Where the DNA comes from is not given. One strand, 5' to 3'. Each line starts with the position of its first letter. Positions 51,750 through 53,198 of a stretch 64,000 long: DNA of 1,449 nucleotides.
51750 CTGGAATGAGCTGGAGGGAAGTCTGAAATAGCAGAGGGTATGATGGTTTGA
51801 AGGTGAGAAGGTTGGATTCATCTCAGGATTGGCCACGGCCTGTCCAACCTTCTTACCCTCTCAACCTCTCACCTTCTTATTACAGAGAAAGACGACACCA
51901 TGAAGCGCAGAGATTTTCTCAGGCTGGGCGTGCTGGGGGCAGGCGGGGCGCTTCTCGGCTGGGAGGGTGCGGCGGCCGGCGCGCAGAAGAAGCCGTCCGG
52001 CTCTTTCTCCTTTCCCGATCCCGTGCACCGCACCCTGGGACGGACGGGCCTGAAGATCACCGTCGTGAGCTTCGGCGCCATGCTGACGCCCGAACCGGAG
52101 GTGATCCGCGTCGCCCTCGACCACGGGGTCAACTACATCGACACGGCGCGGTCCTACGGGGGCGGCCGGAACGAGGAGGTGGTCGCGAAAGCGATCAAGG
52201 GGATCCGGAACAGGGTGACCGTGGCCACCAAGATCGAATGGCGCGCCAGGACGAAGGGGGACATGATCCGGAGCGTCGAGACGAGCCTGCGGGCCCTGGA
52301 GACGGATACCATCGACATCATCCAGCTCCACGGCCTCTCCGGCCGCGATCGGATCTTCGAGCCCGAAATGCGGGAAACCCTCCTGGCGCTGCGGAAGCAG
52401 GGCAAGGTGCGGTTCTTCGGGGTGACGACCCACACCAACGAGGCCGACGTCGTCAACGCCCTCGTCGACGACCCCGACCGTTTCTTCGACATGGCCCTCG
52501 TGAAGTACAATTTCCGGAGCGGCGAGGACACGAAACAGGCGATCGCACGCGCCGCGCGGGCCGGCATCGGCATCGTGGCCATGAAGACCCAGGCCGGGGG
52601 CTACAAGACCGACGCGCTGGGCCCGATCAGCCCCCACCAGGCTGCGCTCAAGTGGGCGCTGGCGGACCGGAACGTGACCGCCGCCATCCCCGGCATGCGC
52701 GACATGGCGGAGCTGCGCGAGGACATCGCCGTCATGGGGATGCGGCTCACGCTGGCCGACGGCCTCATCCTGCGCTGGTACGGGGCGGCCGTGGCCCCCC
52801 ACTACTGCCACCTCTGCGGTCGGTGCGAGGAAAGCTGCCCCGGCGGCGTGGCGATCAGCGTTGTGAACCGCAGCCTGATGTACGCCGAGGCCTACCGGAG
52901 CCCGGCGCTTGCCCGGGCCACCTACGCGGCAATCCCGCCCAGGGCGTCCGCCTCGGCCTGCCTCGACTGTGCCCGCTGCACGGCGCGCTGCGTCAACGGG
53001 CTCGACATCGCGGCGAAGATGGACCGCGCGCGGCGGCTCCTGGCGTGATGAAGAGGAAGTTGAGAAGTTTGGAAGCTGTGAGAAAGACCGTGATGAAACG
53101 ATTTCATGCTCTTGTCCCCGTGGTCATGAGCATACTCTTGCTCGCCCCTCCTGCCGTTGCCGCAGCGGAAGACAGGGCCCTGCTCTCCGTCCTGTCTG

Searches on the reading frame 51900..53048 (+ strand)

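Call 64: search_protein_families(library=pfam, proteins=[window:51900-53048:+], max_evalue=0.00001)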
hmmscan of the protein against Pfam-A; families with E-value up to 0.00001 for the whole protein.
window:51900-53048:+ (382 aa): 3 families
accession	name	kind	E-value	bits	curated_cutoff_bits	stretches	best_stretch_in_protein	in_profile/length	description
PF00248.27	Aldo_ket_red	-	3.5e-32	112.1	24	1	67-237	23-198/291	Aldo/keto reductase family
PF13187.11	Fer4_9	-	8.9e-07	29.3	27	1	302-367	1-50/52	4Fe-4S dicluster domain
PF13183.11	Fer4_8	-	7.4e-06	26.9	27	0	301-367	3-67/68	4Fe-4S dicluster domain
